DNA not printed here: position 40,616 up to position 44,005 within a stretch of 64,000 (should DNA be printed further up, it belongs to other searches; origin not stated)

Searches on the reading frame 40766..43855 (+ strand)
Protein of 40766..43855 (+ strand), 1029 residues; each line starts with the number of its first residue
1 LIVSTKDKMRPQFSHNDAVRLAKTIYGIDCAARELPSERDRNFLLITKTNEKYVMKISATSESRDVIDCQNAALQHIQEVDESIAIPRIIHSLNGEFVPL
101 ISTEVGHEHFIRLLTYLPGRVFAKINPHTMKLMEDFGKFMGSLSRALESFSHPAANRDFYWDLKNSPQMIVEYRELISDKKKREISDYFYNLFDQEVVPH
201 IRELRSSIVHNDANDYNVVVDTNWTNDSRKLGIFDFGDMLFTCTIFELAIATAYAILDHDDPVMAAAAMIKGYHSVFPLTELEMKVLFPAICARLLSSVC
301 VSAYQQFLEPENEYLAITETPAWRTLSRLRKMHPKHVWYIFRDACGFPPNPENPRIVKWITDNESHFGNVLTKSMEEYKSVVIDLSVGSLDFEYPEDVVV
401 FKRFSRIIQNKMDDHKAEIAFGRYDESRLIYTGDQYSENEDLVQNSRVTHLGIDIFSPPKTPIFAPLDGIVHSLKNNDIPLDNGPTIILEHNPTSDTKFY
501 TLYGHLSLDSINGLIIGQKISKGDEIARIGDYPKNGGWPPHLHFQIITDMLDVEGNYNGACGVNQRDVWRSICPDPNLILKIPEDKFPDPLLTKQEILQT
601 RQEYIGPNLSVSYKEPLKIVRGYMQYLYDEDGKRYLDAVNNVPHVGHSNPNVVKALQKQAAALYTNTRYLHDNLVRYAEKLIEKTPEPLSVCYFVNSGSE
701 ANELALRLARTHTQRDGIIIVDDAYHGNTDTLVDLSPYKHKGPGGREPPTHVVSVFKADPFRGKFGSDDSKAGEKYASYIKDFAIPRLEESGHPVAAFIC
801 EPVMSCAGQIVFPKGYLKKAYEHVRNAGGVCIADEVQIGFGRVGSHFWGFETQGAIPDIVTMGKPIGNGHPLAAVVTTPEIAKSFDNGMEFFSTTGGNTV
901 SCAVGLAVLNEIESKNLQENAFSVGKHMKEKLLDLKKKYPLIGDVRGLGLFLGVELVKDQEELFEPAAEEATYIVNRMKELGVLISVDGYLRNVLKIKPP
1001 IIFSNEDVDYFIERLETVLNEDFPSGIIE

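Call 14: search_protein_families(library=pfam, proteins=[window:40766-43855:+], max_evalue=0.0001)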
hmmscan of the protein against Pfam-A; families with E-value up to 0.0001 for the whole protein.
window:40766-43855:+ (1029 aa): 3 families
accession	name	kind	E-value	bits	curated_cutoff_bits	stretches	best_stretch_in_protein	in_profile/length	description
PF00202.27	Aminotran_3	-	1.7e-79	267.9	30.5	1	616-1019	10-403/403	Aminotransferase class-III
PF01636.29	APH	-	1.1e-18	68.3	23.2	1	34-274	4-230/239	Phosphotransferase enzyme family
PF01551.29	Peptidase_M23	-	2.7e-14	53.5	28.7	1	449-548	2-89/96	Peptidase family M23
